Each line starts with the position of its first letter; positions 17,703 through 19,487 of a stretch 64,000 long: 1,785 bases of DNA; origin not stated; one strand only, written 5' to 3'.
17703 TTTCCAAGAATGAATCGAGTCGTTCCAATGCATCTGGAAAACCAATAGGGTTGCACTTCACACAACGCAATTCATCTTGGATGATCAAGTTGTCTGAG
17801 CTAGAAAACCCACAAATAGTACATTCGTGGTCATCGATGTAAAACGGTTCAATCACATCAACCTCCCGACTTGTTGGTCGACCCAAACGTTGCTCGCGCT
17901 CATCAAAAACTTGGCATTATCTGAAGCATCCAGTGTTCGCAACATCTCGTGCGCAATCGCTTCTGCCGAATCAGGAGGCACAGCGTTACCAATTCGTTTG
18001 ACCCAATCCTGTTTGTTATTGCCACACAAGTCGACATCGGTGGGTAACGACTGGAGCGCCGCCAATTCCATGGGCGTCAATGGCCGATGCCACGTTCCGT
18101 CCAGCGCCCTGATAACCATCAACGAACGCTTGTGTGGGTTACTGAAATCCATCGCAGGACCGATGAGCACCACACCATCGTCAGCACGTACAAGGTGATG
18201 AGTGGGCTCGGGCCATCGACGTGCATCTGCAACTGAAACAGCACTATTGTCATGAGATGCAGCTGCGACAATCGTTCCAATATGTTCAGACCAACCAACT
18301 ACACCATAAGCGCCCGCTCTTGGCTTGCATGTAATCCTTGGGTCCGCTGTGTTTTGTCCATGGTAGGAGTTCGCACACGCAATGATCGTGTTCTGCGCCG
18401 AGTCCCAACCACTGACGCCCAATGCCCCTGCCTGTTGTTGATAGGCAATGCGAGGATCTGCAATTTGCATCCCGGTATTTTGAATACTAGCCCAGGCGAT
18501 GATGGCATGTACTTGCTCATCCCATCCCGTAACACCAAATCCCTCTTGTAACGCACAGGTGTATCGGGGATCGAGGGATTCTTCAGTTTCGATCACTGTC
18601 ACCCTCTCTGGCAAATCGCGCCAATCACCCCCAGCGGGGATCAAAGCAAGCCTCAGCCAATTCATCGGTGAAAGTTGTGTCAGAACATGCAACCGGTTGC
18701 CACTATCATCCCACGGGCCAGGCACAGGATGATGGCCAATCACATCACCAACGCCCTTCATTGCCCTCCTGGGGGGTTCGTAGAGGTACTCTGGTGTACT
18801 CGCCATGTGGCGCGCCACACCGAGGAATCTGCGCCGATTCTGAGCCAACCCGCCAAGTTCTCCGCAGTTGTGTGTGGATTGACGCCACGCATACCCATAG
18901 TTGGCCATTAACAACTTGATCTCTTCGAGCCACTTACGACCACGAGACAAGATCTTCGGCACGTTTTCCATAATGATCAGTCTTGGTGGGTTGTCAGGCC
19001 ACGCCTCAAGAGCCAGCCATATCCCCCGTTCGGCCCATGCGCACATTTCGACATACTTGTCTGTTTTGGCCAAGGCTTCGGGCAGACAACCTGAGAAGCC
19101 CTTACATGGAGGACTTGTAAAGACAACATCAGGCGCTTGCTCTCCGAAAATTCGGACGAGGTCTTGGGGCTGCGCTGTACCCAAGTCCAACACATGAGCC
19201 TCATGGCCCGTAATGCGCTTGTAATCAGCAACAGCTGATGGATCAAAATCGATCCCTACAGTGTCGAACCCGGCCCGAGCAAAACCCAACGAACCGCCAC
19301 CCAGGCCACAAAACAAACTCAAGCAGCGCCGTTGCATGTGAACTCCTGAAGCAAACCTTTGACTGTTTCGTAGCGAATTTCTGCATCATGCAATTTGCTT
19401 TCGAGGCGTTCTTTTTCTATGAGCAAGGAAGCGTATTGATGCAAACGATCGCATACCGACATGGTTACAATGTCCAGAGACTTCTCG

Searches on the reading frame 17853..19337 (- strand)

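Call 60: search_protein_families(library=pfam, proteins=[window:17853-19337:-], max_evalue=0.001)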
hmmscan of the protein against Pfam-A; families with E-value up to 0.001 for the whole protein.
window:17853-19337:- (494 aa): 2 families
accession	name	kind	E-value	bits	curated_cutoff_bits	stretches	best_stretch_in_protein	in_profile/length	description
PF00145.23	DNA_methylase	-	1.5e-25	90.8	22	2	4-178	2-163/324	C-5 cytosine-specific DNA methylase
PF09445.16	Methyltransf_15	-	0.00086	19.4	22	0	4-81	3-84/165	RNA cap guanine-N2 methyltransferase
